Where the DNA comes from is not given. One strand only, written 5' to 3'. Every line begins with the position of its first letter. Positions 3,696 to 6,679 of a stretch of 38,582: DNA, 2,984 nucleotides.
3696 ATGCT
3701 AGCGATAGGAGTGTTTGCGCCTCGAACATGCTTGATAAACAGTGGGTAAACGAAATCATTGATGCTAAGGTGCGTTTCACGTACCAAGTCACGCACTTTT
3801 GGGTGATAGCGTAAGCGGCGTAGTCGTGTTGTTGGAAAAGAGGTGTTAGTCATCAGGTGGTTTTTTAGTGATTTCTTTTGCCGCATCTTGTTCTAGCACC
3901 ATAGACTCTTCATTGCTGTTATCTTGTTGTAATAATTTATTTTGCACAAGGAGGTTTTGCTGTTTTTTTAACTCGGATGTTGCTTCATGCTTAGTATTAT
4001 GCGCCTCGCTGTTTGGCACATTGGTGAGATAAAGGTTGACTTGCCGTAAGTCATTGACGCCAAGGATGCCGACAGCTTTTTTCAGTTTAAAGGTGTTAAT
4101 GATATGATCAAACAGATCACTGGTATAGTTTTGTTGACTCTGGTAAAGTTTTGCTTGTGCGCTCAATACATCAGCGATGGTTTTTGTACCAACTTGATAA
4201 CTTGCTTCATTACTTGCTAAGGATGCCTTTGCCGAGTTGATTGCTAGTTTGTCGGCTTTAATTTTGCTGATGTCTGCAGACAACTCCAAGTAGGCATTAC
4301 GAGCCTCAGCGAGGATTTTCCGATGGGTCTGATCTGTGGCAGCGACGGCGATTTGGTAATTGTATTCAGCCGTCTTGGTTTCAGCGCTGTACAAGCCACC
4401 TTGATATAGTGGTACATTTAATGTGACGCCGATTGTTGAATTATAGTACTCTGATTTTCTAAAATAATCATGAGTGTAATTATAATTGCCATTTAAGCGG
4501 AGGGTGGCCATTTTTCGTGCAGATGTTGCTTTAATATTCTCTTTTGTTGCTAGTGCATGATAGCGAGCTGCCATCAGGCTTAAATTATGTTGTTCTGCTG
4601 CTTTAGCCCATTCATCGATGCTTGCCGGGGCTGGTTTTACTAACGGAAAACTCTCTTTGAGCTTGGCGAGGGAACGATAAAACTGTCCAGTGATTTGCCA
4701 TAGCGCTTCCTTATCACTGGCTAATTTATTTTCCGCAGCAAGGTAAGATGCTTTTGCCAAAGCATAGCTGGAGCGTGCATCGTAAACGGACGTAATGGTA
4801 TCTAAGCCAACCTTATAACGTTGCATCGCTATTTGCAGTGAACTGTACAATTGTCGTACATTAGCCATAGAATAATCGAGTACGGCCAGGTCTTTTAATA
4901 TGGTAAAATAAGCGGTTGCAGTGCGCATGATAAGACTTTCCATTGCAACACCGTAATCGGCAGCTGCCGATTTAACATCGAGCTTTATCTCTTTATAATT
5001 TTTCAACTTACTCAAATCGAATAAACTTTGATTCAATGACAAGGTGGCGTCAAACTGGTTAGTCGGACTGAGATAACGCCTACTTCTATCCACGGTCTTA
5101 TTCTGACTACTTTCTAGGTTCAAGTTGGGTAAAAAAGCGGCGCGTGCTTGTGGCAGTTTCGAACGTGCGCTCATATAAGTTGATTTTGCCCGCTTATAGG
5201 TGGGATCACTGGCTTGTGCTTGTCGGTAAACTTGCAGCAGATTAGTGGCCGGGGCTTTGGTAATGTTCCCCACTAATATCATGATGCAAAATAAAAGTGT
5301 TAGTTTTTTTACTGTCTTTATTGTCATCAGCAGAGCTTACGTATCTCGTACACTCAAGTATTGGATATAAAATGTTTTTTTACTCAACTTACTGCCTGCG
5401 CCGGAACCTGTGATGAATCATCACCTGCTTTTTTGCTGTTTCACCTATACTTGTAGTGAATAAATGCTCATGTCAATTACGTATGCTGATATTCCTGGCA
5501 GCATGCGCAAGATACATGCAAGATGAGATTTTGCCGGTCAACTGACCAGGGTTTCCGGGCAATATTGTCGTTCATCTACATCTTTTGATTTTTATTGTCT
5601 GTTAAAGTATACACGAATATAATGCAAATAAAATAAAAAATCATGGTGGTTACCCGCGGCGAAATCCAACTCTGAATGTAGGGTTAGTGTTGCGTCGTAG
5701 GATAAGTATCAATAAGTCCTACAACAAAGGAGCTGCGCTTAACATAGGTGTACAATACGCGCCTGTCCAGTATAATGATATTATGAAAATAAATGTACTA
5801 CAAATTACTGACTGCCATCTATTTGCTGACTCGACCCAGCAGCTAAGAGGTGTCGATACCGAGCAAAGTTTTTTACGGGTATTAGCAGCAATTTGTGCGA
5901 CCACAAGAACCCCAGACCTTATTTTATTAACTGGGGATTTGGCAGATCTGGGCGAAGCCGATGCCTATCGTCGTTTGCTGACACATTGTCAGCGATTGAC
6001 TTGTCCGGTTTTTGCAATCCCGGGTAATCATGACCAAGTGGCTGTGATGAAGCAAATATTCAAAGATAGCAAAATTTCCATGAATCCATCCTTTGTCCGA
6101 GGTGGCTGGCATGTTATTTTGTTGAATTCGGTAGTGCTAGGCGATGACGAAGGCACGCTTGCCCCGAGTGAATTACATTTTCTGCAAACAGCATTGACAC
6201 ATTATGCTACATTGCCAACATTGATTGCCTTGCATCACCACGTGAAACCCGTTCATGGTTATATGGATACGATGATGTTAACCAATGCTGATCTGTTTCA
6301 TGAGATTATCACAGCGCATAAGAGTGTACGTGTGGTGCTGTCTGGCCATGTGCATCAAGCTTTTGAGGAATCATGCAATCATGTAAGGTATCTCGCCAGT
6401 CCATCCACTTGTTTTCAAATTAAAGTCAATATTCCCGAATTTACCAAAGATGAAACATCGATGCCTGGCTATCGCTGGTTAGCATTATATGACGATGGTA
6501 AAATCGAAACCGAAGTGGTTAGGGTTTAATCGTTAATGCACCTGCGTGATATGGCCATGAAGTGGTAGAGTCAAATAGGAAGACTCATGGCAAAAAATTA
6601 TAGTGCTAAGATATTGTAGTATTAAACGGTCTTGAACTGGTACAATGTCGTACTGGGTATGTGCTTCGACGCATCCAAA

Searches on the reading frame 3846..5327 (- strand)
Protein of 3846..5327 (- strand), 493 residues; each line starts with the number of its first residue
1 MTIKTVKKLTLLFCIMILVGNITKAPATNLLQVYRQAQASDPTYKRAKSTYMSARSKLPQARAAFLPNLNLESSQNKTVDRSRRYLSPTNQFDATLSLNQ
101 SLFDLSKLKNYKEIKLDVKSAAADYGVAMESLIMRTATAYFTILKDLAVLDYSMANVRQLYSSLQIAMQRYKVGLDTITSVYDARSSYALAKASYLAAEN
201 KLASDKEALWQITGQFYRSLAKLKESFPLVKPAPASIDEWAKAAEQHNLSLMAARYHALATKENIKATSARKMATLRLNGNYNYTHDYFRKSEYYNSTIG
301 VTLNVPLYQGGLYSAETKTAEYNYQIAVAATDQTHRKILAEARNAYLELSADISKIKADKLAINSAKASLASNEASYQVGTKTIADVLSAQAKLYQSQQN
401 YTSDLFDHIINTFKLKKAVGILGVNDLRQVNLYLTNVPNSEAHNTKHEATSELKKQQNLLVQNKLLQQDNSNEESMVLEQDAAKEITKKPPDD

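Call 12: search_protein_families(library=ncbifam, proteins=[window:3846-5327:-], max_evalue=0.01)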
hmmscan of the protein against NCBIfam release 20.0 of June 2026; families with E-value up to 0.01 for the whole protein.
window:3846-5327:- (493 aa): 7 families
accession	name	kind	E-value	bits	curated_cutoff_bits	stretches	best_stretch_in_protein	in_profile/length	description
NF007002.0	PRK09465.1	equivalog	2.8e-93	313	495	1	7-451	3-455/460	outer membrane channel protein TolC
TIGR01844.1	type_I_sec_TolC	subfamily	3.4e-80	270.1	225.15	1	27-434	2-412/414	TolC family outer membrane protein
NF052390.1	efflux_OMP_AbuO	equivalog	3.8e-46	157.7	700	1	15-435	8-446/447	multidrug efflux outer membrane protein AbuO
TIGR01845.1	outer_NodT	subfamily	6e-27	94.6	210.05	1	30-420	59-458/460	efflux transporter outer membrane subunit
NF033142.1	efflux_OM_AdeC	exception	8.6e-13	47.7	975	2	247-420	283-459/465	multidrug efflux RND transporter AdeABC outer membrane channel subunit AdeC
NF033143.1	efflux_OM_AdeK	equivalog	1.1e-08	34.3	900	1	251-402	287-441/480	multidrug efflux RND transporter AdeIJK outer membrane channel subunit AdeK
NF007347.1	PRK09837.1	subfamily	1.4e-05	24.2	598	1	54-420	88-456/461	Cu(I)/Ag(I) efflux RND transporter outer membrane protein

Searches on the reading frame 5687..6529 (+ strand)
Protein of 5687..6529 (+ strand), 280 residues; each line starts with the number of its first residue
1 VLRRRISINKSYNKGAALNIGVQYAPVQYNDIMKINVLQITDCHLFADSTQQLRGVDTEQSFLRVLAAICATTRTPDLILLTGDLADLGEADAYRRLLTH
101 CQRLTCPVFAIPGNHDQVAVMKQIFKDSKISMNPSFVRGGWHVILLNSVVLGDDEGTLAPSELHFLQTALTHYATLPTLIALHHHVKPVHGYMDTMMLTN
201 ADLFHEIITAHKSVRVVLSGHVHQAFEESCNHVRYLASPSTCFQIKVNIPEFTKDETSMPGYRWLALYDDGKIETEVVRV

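Call 12: search_protein_families(library=ncbifam, proteins=[window:5687-6529:+], max_evalue=0.01)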
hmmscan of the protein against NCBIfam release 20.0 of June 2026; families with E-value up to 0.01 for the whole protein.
window:5687-6529:+ (280 aa): 12 families
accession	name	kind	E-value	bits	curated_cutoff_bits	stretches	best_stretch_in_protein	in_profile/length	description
NF008359.0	PRK11148.1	equivalog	5.8e-63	212.9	225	1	32-280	12-261/275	3',5'-cyclic-AMP phosphodiesterase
NF050112.1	PhdiestSpdARhizob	equivalog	3.5e-25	89.1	400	1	38-246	3-221/264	2', 3'cyclic nucleotide phosphodiesterase SpdA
NF053862.1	DS9_1_antiphage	equivalog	3.4e-08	32.8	420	1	30-124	189-296/486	anti-phage phosphoesterase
TIGR00040.1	yfcE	subfamily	3e-05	24.1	56.25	0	69-131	22-69/158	YfcE family phosphodiesterase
TIGR00619.1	sbcd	subfamily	3.4e-05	23.8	77.65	1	59-123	24-93/252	exonuclease subunit SbcD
NF008206.2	PRK10966.1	equivalog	4e-05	22.9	450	1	37-122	3-91/380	exonuclease subunit SbcD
NF008460.0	PRK11340.1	equivalog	0.00013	21.5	188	1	67-120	72-127/271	phosphodiesterase YaeI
TIGR04168.1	TIGR04168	hypoth_equivalog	0.00051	19.5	200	0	75-123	5-48/269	TIGR04168 family protein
TIGR00583.1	mre11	equivalog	0.00067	18.7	434.6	0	35-86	4-53/405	DNA repair protein (mre11)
TIGR03729.1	acc_ester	subfamily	0.0016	17.9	148.25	0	171-238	171-235/239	putative phosphoesterase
NF033458.1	lipid_A_LpxG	equivalog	0.0022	17.4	350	1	34-122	44-124/321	UDP-2,3-diacylglucosamine diphosphatase LpxG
NF053861.1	DS8_antiphage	equivalog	0.003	15.4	790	1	39-127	1-95/994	anti-phage protein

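Call 22: find_homologous_proteins(query=window:5687-6529:+, max_evalue=1e-20)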
Query window:5687-6529:+ (280 aa): 1826 proteins with E <= 1e-20 among 3035 candidates; the best 120 are listed.
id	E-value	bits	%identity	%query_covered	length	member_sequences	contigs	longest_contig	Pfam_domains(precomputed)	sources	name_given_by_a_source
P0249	3.7e-187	638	100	100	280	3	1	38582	PF12850.13,PF00149.34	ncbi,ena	-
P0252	4.9e-110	385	70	87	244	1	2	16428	PF12850.13,PF00149.34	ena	-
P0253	1.4e-94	335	60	89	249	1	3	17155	PF12850.13,PF00149.34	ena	-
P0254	5.1e-94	333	61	89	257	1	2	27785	PF12850.13,PF00149.34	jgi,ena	-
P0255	2.5e-93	331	59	90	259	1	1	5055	PF12850.13,PF00149.34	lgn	-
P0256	5.4e-92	326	58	89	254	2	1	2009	PF12850.13,PF00149.34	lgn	-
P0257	1.3e-89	318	58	90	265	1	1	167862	PF12850.13,PF00149.34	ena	-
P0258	8.4e-82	293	53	89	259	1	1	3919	PF12850.13,PF00149.34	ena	-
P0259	2.1e-80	288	53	89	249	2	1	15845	PF12850.13,PF00149.34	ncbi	-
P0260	3.7e-72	261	51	89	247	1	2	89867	PF12850.13,PF00149.34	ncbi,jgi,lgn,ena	jgi:Icc protein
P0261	3.8e-66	242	47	88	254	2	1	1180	PF12850.13,PF00149.34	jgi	jgi:3',5'-cyclic-AMP phosphodiesterase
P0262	4.1e-64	235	45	91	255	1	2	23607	PF12850.13,PF00149.34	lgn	-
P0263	3.9e-63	232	48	89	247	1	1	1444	PF12850.13,PF00149.34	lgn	-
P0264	3.4e-62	229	68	56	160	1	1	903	-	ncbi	-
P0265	2.9e-56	209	44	88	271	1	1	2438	PF00149.34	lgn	-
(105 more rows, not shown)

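Call 23: find_encoding_contigs(protein=P0252, flank=10000, max_places=3)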
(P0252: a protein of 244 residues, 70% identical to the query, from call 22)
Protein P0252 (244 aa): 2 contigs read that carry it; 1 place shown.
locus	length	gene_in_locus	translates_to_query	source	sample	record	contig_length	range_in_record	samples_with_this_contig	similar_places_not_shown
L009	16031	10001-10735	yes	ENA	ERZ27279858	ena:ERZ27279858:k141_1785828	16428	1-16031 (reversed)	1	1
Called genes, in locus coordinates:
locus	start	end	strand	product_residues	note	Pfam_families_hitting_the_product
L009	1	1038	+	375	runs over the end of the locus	PF22660:RS_preATP-grasp-like, PF02786:CPSase_L_D2, PF02222:ATP-grasp, PF07478:Dala_Dala_lig_C (weak), PF21244:PurT_C, PF17769:PurK_C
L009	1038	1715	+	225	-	PF04752:ChaC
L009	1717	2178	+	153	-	PF00731:AIRC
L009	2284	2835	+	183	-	PF01300:Sua5_yciO_yrdC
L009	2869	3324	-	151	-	PF02502:LacAB_rpiB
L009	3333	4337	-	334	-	PF01180:DHO_dh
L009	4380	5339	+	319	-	PF01218:Coprogen_oxidas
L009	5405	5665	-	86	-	PF04193:PQ-loop (weak)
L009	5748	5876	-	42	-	-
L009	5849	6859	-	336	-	PF00490:ALAD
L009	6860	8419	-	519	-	PF01293:PEPCK_ATP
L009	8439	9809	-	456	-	PF02321:OEP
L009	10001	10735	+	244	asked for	PF00149:Metallophos, PF12850:Metallophos_2 (weak)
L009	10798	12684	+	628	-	PF02518:HATPase_c, PF00204:DNA_gyraseB, PF01751:Toprim, PF00986:DNA_gyraseB_C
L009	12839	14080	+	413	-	PF07690:MFS_1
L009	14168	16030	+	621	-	?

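Call 24: find_encoding_contigs(protein=P0257, flank=10000, max_places=2)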
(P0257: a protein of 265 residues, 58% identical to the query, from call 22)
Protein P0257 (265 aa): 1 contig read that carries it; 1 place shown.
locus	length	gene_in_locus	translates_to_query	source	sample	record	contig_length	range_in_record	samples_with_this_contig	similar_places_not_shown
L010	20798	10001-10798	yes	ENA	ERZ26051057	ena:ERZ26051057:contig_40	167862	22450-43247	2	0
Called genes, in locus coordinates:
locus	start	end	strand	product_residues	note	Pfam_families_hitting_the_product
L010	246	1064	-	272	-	PF00294:PfkB, PF01256:Carb_kinase, PF08543:Phos_pyr_kin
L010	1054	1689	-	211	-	PF02581:TMP-TENI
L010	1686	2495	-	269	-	PF01256:Carb_kinase, PF02110:HK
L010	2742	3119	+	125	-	PF03061:4HBT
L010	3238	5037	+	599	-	PF00664:ABC_membrane, PF00005:ABC_tran, PF02463:SMC_N (weak)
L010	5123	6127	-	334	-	PF00490:ALAD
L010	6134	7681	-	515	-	PF01293:PEPCK_ATP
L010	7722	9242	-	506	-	PF02321:OEP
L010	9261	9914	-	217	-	PF01135:PCMT, PF00398:RrnaAD (weak), PF13489:Methyltransf_23 (weak), PF13847:Methyltransf_31 (weak), PF08242:Methyltransf_12 (weak), PF13649:Methyltransf_25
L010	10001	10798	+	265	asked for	PF00149:Metallophos, PF12850:Metallophos_2 (weak)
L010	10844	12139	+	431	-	PF13384:HTH_23 (weak), PF13518:HTH_28 (weak), PF13551:HTH_29 (weak), PF13565:HTH_32 (weak)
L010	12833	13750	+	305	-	PF12760:Zn_ribbon_IS1595, PF12762:DDE_Tnp_IS1595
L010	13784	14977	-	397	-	PF00083:Sugar_tr, PF07690:MFS_1, PF13347:MFS_2 (weak)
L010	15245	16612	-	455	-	PF05598:DUF772, PF01609:DDE_Tnp_1, PF13751:DDE_Tnp_1_6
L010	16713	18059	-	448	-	PF10396:TrmE_N, PF12631:MnmE_helical, PF00025:Arf, PF00350:Dynamin_N (faint), PF01926:MMR_HSR1, PF02421:FeoB_N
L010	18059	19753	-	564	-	PF14849:YidC_periplas, PF02096:60KD_IMP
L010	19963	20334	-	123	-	PF00825:Ribonuclease_P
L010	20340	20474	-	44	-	PF00468:Ribosomal_L34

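Call 25: find_encoding_contigs(protein=P0254, flank=10000, max_places=2)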
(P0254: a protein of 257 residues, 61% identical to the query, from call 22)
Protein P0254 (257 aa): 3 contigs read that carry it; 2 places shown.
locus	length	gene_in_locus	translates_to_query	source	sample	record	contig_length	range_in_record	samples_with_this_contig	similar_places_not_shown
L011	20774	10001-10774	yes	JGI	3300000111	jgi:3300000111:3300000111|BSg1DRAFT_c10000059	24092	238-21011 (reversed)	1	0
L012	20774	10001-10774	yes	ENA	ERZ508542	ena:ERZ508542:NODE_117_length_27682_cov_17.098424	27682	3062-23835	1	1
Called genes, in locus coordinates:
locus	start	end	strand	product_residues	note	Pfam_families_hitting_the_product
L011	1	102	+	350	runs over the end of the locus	PF00704:Glyco_hydro_18 (weak)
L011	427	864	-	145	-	-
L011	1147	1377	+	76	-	-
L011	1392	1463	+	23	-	-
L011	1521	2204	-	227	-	PF03070:TENA_THI-4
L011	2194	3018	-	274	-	PF01256:Carb_kinase, PF08543:Phos_pyr_kin, PF00294:PfkB, PF02110:HK (weak)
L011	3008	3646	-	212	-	PF02581:TMP-TENI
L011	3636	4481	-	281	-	PF01256:Carb_kinase (weak), PF02110:HK, PF08543:Phos_pyr_kin (weak)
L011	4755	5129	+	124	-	PF03061:4HBT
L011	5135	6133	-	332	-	PF00490:ALAD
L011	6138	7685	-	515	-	PF01293:PEPCK_ATP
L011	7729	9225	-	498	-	PF02321:OEP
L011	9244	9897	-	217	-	PF01135:PCMT, PF00398:RrnaAD, PF13489:Methyltransf_23 (weak), PF13847:Methyltransf_31 (weak), PF13649:Methyltransf_25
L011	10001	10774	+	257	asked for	PF00149:Metallophos, PF12850:Metallophos_2 (faint)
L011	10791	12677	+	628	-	PF02518:HATPase_c, PF00204:DNA_gyraseB, PF01751:Toprim, PF00986:DNA_gyraseB_C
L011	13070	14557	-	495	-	PF08666:SAF, PF04295:GD_AH_second, PF20629:GD_AH_C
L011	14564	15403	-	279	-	PF04909:Amidohydro_2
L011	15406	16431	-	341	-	PF08240:ADH_N, PF00107:ADH_zinc_N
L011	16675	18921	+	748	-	PF00521:DNA_topoisoIV, PF03989:DNA_gyraseA_C (weak)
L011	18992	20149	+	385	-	PF00438:S-AdoMet_synt_N, PF02772:S-AdoMet_synt_M, PF02773:S-AdoMet_synt_C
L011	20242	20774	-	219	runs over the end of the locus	PF00294:PfkB, PF08543:Phos_pyr_kin (weak)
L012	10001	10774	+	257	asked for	PF00149:Metallophos, PF12850:Metallophos_2 (faint)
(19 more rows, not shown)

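Call 31: find_related_loci(query=L009:14168-16030:+, collection=genome_contigs, flank=10000)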
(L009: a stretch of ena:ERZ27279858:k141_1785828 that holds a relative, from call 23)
Query L009:14168-16030:+ (621 aa) in genome_contigs; peptide patterns used: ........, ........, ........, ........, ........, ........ (x = any residue, [..] = any of these).
600 stretches matched a pattern (row limit reached: there are more); 595 encode a relative of the query (tblastn E <= 1e-3); the best 80 are kept; 80 distinct loci.
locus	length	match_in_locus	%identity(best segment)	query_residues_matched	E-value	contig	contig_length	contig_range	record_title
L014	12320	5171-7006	68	12-621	0e+0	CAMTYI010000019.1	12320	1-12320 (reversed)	MAG: uncultured Gammaproteobacteria bacterium isolate G02_MAG_00007 genome assembly, contig: G02_MAG_00007_000000000096,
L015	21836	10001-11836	67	12-621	0e+0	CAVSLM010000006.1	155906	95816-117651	MAG: uncultured Gammaproteobacteria bacterium isolate MFD04944.bin.2.113 genome assembly, contig: contig_29057, whole ge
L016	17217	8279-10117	69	11-621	0e+0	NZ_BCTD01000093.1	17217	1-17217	Azotobacter vinelandii NBRC 13581, whole genome shotgun sequence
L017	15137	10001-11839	67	12-620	0e+0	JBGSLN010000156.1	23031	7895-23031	MAG: Gammaproteobacteria bacterium isolate JTS-AC206 k141_411132, whole genome shotgun sequence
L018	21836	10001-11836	67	12-621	0e+0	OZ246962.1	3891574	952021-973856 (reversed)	MAG: Endozoicomonas sp. isolate 6882c0ec-832b-4062-ba84-d61c2ea044f2 genome assembly, chromosome: 1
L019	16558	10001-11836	68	12-621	0e+0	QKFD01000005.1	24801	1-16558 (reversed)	MAG: Chromatiales bacterium isolate SZUA-493 scaffold_4670, whole genome shotgun sequence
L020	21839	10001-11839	67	11-621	0e+0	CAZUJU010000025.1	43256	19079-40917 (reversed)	MAG TPA_asm: uncultured Thiotrichales bacterium isolate SRP072547_co1_8 genome assembly, contig: NODE_918_length_43256_c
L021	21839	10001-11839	66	11-621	0e+0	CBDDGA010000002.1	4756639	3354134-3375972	MAG: uncultured Pseudohongiella sp. isolate f1516f59-cbef-43ec-8249-02762728c5d8 genome assembly, contig: contig_2, whol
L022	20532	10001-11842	67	10-621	0e+0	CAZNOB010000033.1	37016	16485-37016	MAG TPA_asm: uncultured Granulosicoccaceae bacterium isolate binchicken_co258_134 genome assembly, contig: NODE_541_leng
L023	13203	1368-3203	67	12-621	0e+0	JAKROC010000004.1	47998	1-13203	MAG: Endozoicomonas sp. isolate HY_Ok KJBJMCCH_4, whole genome shotgun sequence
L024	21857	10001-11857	66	1-621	0e+0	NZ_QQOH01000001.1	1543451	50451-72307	Motiliproteus coralliicola strain C34 Scaffold1_1, whole genome shotgun sequence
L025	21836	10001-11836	67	12-620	0e+0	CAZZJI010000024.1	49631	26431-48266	MAG TPA_asm: uncultured Gammaproteobacteria bacterium isolate SRP128015_co1_131 genome assembly, contig: NODE_555_length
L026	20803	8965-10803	67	11-621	0e+0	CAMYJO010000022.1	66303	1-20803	MAG: uncultured Gammaproteobacteria bacterium isolate ES_Gamma_034 genome assembly, contig: scaffold_556, whole genome s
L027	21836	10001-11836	68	12-621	0e+0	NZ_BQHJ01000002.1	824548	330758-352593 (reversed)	Pseudomonas pseudonitroreducens strain BML-PP015 sequence02, whole genome shotgun sequence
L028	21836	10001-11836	67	12-621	0e+0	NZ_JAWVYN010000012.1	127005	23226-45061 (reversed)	MAG: Marinobacter sp. isolate HN14.bin.4 k141_932039_length_127005_cov_50.0482, whole genome shotgun sequence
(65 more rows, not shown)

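Call 60: find_encoding_contigs(protein=P0253, flank=10000, max_places=2)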
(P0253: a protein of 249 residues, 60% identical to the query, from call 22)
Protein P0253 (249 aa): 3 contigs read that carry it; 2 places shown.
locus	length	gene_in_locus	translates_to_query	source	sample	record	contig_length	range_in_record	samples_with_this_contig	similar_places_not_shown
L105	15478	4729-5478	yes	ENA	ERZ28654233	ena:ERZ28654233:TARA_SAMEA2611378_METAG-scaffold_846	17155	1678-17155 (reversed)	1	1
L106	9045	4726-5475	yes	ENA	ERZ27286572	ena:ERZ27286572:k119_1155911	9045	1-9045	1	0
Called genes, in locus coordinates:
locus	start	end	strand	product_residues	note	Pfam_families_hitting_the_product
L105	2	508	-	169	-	?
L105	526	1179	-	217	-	PF01135:PCMT, PF00398:RrnaAD, PF13489:Methyltransf_23 (weak), PF13847:Methyltransf_31, PF08241:Methyltransf_11 (weak), PF08242:Methyltransf_12 (weak), PF13649:Methyltransf_25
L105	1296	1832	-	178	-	PF10634:Iron_transport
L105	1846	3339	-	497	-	PF12801:Fer4_5 (weak)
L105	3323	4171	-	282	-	PF03239:FTR1 (weak)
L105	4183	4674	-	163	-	-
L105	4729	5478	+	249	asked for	PF00149:Metallophos, PF12850:Metallophos_2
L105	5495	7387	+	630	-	PF02518:HATPase_c, PF00204:DNA_gyraseB, PF01751:Toprim, PF00986:DNA_gyraseB_C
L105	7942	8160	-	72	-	PF07311:Dodecin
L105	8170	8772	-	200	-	PF03193:RsgA_GTPase (faint), PF00009:GTP_EFTU (faint), PF00350:Dynamin_N (faint), PF01926:MMR_HSR1, PF02421:FeoB_N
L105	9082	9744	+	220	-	PF13462:Thioredoxin_4, PF01323:DSBA (weak)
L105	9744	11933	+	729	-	PF00580:UvrD-helicase, PF13245:AAA_19, PF13604:AAA_30 (faint), PF13361:UvrD_C, PF13538:UvrD_C_2 (weak), PF21196:PcrA_UvrD_tudor (weak)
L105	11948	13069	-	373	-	PF00704:Glyco_hydro_18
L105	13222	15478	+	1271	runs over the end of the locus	PF12447:DUF3683, PF01565:FAD_binding_4, PF02913:FAD-oxidase_C, PF13183:Fer4_8, PF02754:CCG (faint), PF11880:DUF3400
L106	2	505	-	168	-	?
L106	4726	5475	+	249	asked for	PF00149:Metallophos, PF12850:Metallophos_2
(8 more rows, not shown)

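Call 61: find_encoding_contigs(protein=P0260, flank=10000, max_places=2)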
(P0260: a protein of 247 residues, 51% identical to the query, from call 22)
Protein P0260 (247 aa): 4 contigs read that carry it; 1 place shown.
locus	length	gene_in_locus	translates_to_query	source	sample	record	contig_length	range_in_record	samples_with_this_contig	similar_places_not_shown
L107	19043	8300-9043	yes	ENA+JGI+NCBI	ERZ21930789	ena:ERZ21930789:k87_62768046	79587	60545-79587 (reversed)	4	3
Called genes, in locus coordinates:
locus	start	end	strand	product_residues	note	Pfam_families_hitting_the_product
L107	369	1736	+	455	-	PF03349:Toluene_X, PF13505:OMP_b-brl, PF12099:DUF3575 (faint)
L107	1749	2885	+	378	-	PF00657:Lipase_GDSL, PF13472:Lipase_GDSL_2 (faint)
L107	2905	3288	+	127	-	PF03061:4HBT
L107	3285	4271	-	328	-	PF00490:ALAD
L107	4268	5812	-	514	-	PF01293:PEPCK_ATP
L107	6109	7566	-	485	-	PF02321:OEP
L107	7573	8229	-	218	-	PF01135:PCMT, PF08241:Methyltransf_11 (faint), PF13489:Methyltransf_23, PF00398:RrnaAD (weak), PF13649:Methyltransf_25, PF13847:Methyltransf_31 (weak), PF08242:Methyltransf_12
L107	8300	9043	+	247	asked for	PF00149:Metallophos, PF12850:Metallophos_2 (faint)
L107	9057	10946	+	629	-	PF02518:HATPase_c, PF00204:DNA_gyraseB, PF01751:Toprim, PF00986:DNA_gyraseB_C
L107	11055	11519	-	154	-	-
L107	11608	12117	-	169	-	PF02525:Flavodoxin_2 (weak), PF03358:FMN_red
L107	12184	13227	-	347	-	PF07992:Pyr_redox_2, PF13454:NAD_binding_9 (weak), PF13738:Pyr_redox_3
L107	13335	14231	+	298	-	PF00126:HTH_1, PF03466:LysR_substrate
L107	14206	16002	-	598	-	PF00999:Na_H_Exchanger, PF02254:TrkA_N (weak)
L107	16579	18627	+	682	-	-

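Call 62: find_encoding_contigs(protein=P0259, flank=10000, max_places=2)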
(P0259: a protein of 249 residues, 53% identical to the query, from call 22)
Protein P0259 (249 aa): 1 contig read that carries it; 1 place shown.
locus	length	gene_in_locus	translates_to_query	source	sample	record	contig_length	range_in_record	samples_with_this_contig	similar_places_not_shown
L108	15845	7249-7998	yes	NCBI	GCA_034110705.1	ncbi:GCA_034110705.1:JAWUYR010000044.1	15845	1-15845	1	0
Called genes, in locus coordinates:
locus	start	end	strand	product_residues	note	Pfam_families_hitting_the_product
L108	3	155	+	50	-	?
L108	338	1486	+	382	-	PF03349:Toluene_X, PF10677:DUF2490 (faint)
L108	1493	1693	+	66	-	PF03349:Toluene_X (weak)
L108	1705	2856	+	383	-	PF00657:Lipase_GDSL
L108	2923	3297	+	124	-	PF03061:4HBT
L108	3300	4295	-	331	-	PF00490:ALAD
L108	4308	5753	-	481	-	PF02321:OEP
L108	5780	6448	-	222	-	PF01135:PCMT, PF13489:Methyltransf_23 (weak), PF00398:RrnaAD, PF13847:Methyltransf_31 (weak), PF13649:Methyltransf_25 (weak)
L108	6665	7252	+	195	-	PF00293:NUDIX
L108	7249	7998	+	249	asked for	PF00149:Metallophos, PF12850:Metallophos_2 (weak)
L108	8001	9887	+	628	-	PF02518:HATPase_c, PF00204:DNA_gyraseB, PF01751:Toprim, PF00986:DNA_gyraseB_C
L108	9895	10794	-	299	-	-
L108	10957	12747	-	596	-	PF00999:Na_H_Exchanger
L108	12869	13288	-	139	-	PF08877:MepB-like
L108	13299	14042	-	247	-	PF01522:Polysacc_deac_1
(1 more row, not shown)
